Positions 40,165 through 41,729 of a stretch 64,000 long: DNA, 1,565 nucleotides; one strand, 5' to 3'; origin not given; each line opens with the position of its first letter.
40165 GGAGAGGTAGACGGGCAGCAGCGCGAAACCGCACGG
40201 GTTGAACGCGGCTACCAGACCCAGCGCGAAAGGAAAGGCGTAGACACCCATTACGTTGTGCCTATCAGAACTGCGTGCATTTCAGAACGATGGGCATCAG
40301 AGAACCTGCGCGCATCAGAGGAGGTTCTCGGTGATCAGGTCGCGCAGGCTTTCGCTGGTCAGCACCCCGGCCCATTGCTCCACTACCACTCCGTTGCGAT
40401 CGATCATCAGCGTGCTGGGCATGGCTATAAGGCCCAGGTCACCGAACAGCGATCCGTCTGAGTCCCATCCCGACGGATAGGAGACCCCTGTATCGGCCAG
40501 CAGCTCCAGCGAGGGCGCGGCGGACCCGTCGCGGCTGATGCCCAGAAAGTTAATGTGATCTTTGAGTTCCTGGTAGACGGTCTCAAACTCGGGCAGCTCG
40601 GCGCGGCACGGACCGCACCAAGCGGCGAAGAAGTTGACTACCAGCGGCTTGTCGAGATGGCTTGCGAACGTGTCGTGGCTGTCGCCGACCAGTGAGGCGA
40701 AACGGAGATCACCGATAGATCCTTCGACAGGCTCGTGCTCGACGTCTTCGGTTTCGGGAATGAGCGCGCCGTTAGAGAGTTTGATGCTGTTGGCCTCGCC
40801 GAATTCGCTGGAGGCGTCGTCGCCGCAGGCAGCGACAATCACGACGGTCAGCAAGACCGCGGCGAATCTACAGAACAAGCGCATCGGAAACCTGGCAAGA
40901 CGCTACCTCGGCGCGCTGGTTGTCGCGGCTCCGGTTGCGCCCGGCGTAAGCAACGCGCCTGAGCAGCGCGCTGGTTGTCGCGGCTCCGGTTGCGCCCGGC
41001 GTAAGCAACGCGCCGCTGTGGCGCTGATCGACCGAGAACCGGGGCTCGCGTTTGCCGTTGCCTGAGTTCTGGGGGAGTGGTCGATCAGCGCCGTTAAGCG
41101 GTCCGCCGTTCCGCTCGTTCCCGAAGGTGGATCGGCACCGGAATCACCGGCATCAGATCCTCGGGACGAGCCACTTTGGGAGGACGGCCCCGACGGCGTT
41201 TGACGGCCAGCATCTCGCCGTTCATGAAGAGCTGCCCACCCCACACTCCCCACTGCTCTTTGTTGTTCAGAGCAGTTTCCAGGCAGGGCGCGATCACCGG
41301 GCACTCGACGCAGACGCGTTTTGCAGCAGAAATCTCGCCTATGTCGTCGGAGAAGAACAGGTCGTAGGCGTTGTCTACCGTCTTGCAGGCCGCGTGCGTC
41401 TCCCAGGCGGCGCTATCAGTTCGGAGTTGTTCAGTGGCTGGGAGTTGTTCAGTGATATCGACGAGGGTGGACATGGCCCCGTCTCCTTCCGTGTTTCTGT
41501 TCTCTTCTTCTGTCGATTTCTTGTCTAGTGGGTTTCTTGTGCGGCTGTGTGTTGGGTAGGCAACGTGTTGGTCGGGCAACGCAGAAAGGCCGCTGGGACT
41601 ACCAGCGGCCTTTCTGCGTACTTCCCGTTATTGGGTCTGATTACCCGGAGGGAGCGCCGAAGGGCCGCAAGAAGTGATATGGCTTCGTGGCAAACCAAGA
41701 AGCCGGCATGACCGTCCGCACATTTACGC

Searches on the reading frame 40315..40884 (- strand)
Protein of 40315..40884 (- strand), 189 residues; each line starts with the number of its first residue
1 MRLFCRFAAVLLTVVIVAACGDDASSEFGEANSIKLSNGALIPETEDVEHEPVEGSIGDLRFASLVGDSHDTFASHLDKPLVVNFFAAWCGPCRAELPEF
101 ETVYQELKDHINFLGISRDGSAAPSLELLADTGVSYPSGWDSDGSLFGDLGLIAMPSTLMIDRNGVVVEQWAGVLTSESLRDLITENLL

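Call 8: search_protein_families(library=pfam, proteins=[window:40315-40884:-])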
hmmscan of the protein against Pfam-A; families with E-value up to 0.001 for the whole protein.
window:40315-40884:- (189 aa): 4 families
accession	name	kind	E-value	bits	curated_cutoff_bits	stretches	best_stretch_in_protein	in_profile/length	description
PF00578.27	AhpC-TSA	-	1.7e-15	57.5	26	1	76-169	23-123/124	AhpC/TSA family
PF08534.16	Redoxin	-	9.4e-15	55.1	26.6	1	78-175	28-136/148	Redoxin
PF00085.26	Thioredoxin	-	2.1e-11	44.2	23.5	1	68-119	8-59/103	Thioredoxin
PF13905.12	Thioredoxin_8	-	3.6e-08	34.1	27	1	79-166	2-93/94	Thioredoxin-like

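Call 29: find_encoding_contigs(protein=window:40315-40884:-, flank=3000, max_places=10)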
Protein window:40315-40884:- (189 aa): 4 contigs read that carry it; 4 places shown.
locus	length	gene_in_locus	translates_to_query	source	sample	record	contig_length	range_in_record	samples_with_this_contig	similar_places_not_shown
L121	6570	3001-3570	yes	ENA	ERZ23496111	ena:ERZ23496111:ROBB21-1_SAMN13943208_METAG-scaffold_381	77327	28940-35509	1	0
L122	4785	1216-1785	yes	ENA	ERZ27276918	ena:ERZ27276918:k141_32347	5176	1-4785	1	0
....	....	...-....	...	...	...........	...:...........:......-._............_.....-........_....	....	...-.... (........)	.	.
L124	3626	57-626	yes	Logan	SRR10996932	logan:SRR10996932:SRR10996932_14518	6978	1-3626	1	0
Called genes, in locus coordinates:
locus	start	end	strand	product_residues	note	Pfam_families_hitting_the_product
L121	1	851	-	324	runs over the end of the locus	PF00528:BPD_transp_1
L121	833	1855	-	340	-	PF12849:PBP_like_2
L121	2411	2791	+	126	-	PF02467:Whib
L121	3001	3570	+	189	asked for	PF08534:Redoxin, PF00085:Thioredoxin, PF00578:AhpC-TSA, PF13098:Thioredoxin_2 (weak), PF13905:Thioredoxin_8 (weak)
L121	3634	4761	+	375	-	PF02683:DsbD_TM (weak)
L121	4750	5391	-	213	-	PF01243:PNPOx_N, PF10590:PNP_phzG_C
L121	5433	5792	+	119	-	PF02537:CRCB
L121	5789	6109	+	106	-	PF02537:CRCB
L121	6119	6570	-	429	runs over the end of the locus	PF02403:Seryl_tRNA_N, PF00587:tRNA-synt_2b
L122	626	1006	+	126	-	PF02467:Whib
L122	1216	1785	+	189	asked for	PF08534:Redoxin, PF00085:Thioredoxin, PF00578:AhpC-TSA, PF13098:Thioredoxin_2 (weak), PF13905:Thioredoxin_8 (weak)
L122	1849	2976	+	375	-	PF02683:DsbD_TM (weak)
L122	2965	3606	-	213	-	PF01243:PNPOx_N, PF10590:PNP_phzG_C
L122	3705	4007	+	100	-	PF02537:CRCB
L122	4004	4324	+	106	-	PF02537:CRCB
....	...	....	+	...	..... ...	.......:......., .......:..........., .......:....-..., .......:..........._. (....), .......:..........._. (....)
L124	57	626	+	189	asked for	PF08534:Redoxin, PF00085:Thioredoxin, PF00578:AhpC-TSA, PF13098:Thioredoxin_2 (weak), PF13905:Thioredoxin_8 (weak)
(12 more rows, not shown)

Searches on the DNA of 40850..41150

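Call 65: search_rna_families(source=window, start=40850, end=41150, threshold=evalue, max_evalue=1, show_alignments=2)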
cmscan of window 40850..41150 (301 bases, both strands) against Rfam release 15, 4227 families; matches with E-value up to 1: 2.
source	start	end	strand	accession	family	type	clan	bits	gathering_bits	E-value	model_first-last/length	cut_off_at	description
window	40973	41059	+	RF01390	isrG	Gene; sRNA;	-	12.2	100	0.28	1-279/279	no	isrG Hfq binding RNA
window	41130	41144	-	RF01119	sR32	Gene; snRNA; snoRNA; CD-box;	-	11.7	40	0.77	43-57/57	no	Small nucleolar RNA sR32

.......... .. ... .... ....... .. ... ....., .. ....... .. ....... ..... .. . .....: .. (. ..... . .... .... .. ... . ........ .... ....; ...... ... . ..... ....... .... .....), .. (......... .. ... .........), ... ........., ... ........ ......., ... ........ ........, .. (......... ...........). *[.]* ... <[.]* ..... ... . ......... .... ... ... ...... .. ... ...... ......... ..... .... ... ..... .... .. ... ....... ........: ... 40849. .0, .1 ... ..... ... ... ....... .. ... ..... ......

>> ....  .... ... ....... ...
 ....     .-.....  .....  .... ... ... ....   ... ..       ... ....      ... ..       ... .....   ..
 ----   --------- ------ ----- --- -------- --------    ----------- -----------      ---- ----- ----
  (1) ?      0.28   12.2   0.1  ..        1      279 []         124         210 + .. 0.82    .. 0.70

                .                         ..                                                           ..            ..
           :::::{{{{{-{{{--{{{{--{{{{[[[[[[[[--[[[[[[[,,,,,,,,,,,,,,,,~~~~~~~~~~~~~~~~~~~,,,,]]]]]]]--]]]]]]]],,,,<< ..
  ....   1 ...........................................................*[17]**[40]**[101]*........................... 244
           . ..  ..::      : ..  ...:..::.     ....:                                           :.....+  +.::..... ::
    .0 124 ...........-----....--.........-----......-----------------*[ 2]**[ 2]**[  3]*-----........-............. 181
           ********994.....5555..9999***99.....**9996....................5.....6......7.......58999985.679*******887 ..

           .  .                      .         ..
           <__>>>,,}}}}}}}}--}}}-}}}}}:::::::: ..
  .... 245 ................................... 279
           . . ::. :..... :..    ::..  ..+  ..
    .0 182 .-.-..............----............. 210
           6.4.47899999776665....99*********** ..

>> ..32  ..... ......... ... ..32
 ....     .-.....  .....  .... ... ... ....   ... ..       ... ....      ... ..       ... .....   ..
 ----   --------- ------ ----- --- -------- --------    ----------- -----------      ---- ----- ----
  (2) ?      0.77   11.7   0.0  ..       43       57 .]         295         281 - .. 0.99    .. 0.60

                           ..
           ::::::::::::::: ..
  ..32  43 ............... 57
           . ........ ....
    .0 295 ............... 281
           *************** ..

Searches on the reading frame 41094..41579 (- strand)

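Call 8: search_protein_families(library=pfam, proteins=[window:41094-41579:-])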
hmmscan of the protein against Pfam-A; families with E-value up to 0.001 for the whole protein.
window:41094-41579:- (161 aa): 1 family
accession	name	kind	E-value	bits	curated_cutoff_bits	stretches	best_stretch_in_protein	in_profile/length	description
PF02467.21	Whib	-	7.1e-18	65.4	23.6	1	59-115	1-56/65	Transcription factor WhiB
